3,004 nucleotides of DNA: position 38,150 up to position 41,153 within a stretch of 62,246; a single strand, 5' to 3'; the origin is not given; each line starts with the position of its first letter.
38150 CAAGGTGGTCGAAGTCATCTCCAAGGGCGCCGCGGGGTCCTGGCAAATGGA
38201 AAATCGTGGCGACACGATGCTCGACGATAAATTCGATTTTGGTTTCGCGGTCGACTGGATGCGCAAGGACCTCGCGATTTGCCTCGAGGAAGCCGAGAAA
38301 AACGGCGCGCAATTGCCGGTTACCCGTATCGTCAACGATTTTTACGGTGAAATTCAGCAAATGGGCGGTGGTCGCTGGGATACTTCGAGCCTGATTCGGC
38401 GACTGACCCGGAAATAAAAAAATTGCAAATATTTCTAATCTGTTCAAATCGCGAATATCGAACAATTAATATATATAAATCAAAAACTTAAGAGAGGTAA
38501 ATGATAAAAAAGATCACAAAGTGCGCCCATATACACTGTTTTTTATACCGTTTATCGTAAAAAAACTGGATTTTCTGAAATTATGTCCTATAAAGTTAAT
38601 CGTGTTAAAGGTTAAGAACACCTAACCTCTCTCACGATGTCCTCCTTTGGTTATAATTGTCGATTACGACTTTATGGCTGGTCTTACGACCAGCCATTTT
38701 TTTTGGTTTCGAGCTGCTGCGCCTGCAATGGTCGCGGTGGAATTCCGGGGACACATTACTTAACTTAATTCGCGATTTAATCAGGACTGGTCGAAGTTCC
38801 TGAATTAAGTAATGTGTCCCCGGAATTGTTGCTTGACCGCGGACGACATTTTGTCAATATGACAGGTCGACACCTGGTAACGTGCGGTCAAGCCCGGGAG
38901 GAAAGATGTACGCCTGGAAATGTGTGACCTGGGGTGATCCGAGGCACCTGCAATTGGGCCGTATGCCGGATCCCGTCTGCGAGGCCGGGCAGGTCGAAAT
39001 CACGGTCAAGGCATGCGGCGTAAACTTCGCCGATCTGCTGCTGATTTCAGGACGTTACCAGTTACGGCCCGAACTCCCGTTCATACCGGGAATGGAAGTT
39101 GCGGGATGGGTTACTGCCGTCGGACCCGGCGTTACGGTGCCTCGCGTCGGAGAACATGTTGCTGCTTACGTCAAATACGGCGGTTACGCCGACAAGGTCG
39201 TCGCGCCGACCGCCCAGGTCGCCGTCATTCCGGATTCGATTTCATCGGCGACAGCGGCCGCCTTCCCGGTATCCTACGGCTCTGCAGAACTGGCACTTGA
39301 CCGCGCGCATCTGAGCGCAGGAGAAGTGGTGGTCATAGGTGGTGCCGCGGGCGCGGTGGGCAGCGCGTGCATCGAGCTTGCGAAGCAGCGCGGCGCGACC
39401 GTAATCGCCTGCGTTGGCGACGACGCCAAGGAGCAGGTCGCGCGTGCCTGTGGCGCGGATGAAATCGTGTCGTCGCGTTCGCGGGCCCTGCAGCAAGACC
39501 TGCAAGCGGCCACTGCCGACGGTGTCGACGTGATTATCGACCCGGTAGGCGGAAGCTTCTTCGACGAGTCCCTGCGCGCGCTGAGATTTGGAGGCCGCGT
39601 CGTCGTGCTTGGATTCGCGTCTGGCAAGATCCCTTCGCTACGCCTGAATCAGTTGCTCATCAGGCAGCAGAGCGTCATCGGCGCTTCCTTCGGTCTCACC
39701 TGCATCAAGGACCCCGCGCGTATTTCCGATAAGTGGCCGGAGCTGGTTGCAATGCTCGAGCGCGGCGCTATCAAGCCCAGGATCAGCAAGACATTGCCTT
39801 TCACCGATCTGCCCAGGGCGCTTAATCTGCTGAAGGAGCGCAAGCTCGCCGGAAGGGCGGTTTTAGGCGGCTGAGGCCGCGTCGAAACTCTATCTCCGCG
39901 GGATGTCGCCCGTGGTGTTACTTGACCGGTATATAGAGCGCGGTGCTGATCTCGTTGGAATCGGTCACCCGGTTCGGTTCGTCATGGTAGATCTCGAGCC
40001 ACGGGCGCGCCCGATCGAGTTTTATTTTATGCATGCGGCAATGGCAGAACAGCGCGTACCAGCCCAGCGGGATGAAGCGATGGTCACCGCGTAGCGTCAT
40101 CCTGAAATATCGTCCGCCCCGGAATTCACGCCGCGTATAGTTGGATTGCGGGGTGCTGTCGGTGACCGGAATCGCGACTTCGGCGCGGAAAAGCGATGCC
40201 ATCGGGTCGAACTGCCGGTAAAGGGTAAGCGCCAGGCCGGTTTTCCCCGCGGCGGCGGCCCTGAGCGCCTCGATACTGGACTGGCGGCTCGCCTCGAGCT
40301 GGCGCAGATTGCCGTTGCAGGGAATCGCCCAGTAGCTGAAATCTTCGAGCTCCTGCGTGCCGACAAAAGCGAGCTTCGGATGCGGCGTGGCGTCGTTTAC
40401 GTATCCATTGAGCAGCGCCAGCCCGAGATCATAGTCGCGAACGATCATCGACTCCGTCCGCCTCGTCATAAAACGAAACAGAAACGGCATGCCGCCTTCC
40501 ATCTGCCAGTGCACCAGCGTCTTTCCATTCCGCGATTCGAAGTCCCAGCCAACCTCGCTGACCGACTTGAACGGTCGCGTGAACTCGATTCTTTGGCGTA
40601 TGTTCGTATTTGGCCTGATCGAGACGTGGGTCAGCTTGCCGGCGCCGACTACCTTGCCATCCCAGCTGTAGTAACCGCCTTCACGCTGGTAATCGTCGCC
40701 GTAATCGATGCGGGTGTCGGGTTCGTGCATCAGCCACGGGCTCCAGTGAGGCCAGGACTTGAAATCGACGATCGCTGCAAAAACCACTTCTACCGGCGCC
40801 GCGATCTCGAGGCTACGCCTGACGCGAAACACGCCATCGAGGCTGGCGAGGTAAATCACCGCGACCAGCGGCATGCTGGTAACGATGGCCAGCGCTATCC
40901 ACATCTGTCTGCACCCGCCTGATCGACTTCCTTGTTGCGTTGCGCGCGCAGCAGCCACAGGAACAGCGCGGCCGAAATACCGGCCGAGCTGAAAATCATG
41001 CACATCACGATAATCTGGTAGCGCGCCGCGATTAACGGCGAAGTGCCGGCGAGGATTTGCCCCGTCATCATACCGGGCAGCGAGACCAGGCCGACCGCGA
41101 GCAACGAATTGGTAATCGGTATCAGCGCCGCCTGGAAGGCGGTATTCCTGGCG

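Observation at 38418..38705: AT-rich (about 29% G+C) orphan island ending in a strong intrinsic terminator: candidate sRNA or micro-peptide locus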

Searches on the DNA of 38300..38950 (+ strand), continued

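Call 48: search_with_rna_model(model_id=R1, sources=[window, L005, L084, L086, L087, L089, L095, L099, L100, L102, L104, L105, L106, L107, L108, L109, L110, L112, L114, L115, L116, L121, L123, L124, L125, L127, L128, L130, L131, L132, L133, L136, L138, L140, L141, L142, L143, L144, L145, L146, L147, L149, L151, L152, L153, L155, L157, L159, L161, L162, L164, L165, L167, L168, L169, L170, L171, L174], max_evalue=0.000001, make_alignment=true)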
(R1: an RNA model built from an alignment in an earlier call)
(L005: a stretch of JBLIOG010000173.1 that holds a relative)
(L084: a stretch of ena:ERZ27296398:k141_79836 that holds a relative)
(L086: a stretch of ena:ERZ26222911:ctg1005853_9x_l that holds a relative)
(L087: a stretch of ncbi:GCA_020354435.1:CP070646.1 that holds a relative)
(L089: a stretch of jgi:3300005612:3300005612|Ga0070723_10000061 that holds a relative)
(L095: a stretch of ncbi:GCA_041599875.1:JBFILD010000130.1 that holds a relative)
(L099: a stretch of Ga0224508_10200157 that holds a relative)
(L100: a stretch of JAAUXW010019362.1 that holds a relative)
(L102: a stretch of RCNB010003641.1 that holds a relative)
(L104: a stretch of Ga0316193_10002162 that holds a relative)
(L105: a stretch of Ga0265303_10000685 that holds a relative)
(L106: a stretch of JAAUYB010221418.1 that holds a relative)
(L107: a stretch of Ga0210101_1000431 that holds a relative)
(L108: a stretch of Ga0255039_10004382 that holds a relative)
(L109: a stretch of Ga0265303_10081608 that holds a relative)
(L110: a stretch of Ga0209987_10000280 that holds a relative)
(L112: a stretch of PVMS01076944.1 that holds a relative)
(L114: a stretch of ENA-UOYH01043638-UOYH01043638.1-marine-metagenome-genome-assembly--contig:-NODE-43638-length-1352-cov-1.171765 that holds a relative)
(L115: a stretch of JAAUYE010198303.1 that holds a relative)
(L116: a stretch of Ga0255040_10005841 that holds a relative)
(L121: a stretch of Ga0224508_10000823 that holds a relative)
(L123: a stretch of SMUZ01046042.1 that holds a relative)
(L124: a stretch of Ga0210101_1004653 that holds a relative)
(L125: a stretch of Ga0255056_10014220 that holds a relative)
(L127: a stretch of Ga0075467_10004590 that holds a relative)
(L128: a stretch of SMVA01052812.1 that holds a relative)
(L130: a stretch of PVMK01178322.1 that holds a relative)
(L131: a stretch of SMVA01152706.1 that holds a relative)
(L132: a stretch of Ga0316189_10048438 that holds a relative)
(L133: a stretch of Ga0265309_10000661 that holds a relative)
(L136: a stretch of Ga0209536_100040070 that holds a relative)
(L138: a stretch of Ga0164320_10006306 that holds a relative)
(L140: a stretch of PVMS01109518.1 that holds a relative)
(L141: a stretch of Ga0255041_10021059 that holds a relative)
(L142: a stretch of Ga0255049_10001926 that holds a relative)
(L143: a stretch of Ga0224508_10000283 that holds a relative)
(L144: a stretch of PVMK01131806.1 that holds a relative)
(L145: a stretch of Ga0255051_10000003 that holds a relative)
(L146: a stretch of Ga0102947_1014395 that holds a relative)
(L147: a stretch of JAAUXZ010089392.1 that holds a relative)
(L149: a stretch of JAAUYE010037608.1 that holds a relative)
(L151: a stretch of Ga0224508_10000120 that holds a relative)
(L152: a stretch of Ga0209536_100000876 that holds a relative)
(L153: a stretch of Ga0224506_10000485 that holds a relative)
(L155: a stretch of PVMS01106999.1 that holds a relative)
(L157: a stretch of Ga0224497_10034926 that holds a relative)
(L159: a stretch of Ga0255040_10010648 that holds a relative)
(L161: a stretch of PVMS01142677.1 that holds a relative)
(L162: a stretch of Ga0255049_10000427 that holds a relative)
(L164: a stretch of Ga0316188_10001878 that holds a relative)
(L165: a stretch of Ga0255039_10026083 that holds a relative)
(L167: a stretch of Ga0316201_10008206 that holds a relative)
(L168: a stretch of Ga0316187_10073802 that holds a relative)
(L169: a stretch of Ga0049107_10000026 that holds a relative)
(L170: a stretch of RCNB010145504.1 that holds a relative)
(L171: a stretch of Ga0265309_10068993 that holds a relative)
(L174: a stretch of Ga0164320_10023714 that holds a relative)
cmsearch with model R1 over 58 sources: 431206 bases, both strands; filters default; matches with E-value up to 0.000001: 58.
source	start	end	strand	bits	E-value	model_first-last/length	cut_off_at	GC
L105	5914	6017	-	136.7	6.5e-29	1-104/104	no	0.41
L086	3644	3747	+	136.4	7.8e-29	1-104/104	no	0.41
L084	3552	3655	+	136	9.7e-29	1-104/104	no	0.41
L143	3638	3741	-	135.9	1e-28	1-104/104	no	0.4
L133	5342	5445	+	135.1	1.5e-28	1-104/104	no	0.42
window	38601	38704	+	135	1.7e-28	1-104/104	no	0.4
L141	1517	1620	-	134.8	1.8e-28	1-104/104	no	0.42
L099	748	851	-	134.1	2.6e-28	1-104/104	no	0.4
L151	897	1000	-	133.4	3.8e-28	1-104/104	no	0.4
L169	6910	7013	-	132.4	6.6e-28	1-104/104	no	0.43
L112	2510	2613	-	132.1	7.5e-28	1-104/104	no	0.4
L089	3553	3656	+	131.6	1e-27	1-104/104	no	0.42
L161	2384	2487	+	129.2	3.6e-27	1-104/104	no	0.44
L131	5434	5537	-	128.8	4.5e-27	1-104/104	no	0.42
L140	5694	5798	-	126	2e-26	1-104/104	no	0.42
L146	1185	1287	+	125.9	2.1e-26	1-104/104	no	0.44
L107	12358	12460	-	125.6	2.5e-26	1-104/104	no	0.43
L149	3911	4014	+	125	3.4e-26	1-104/104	no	0.42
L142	7709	7810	+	124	5.9e-26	1-104/104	no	0.42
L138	2226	2330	+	120.5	3.7e-25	1-104/104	no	0.39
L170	697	801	+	117.4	2e-24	1-104/104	no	0.44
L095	3545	3647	+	116.6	3e-24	1-104/104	no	0.44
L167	138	240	+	116.2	3.7e-24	1-104/104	no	0.44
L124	54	155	-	116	4.3e-24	1-104/104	no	0.44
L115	11814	11915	-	114.3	1e-23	1-104/104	no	0.42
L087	3568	3671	+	112.8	2.3e-23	1-104/104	no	0.46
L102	3494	3598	-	112.7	2.4e-23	1-104/104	no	0.42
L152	11631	11735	+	111.9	3.7e-23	1-104/104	no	0.46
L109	1507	1609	+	111.3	5.2e-23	1-104/104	no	0.42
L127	9690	9793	+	110.2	9.2e-23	1-104/104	no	0.42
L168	455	559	+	110.1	9.8e-23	1-104/104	no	0.45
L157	602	703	+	109.6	1.3e-22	1-104/104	no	0.43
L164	6588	6691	+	109.6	1.3e-22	1-104/104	no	0.44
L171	265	368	+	109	1.8e-22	1-104/104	no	0.41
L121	8947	9048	+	108.9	1.8e-22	1-104/104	no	0.46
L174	697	799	+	108.9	1.8e-22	1-104/104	no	0.45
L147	3640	3742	+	105.1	1.4e-21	1-104/104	no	0.41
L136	5187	5291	+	103.3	3.7e-21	1-104/104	no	0.47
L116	2238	2340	-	100.5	1.7e-20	1-104/104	no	0.43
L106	1006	1105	+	98.4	5.1e-20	1-104/104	no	0.41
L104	6867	6969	-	93.3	7.6e-19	1-104/104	no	0.43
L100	2689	2787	-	90.1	4.3e-18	1-104/104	no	0.45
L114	896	998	+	88.8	8.7e-18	1-104/104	no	0.41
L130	1032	1137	+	86.7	2.7e-17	1-104/104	no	0.38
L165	1380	1485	-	85.3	5.6e-17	1-104/104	no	0.39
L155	2100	2205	-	73.9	2.5e-14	1-104/104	no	0.38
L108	104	208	+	69.2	3e-13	1-104/104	no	0.4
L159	422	527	-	67.3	8.4e-13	1-104/104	no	0.38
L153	553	663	-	67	9.6e-13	1-104/104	no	0.42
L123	1689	1802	-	59.8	4.6e-11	1-104/104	no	0.39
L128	3309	3422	+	59.8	4.6e-11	1-104/104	no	0.4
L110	6281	6381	+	57.9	1.3e-10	1-104/104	no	0.32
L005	6011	6116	+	57.3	1.7e-10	1-104/104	no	0.39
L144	8145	8242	+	55.5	4.5e-10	1-104/104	no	0.35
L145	837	937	+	55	6.1e-10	1-104/104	no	0.35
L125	1559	1659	-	54.4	8.2e-10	1-104/104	no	0.36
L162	678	782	-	54.1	9.9e-10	1-104/104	no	0.38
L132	2281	2380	-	45.8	8.1e-08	1-104/104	no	0.46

Alignment A8: 58 matches aligned to the model, 144 columns, each read 5' to 3' on its own strand. Consensus structure (alignment columns), stored with it:
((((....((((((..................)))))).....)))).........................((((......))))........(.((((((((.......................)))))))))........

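Call 63: search_dna_similar(query=window:38418-38710:+, collection=plasmids, mode=distant, max_rows=5)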
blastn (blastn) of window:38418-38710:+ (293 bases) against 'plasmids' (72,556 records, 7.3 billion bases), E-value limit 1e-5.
No match.

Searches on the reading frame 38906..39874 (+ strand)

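Call 14: search_protein_families(library=pfam, proteins=[window:38906-39874:+])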
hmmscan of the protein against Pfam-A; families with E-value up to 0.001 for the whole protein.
window:38906-39874:+ (322 aa): 3 families
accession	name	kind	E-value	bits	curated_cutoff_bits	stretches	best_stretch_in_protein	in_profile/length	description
PF00107.32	ADH_zinc_N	-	4.4e-27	95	31.8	1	150-284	1-127/129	Zinc-binding dehydrogenase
PF13602.12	ADH_zinc_N_2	-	3.9e-18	67.1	27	1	183-320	2-134/134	Zinc-binding dehydrogenase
PF08240.17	ADH_N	-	1.3e-14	54.7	23.5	1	27-110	2-104/104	Alcohol dehydrogenase GroES-like domain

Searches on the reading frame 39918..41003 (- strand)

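Call 14: search_protein_families(library=pfam, proteins=[window:39918-41003:-])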
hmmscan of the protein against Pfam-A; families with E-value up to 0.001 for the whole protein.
window:39918-41003:- (361 aa): 5 families
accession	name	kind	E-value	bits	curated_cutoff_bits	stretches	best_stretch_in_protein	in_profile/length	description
PF10604.15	Polyketide_cyc2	-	1e-13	52.3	27.4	1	60-198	3-137/142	Polyketide cyclase / dehydrase and lipid transport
PF03364.25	Polyketide_cyc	-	1.5e-05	25.7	23.4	1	67-180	1-107/126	Polyketide cyclase / dehydrase and lipid transport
PF14526.11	Cass2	-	3.4e-05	24.5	27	1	254-360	46-150/150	Integron-associated effector binding protein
PF08327.17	AHSA1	-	4e-05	24.3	22.1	1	69-169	2-97/125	Activator of Hsp90 ATPase homolog 1-like protein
PF06445.20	GyrI-like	-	0.00015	22.5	26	1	255-361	49-155/155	GyrI-like small molecule binding domain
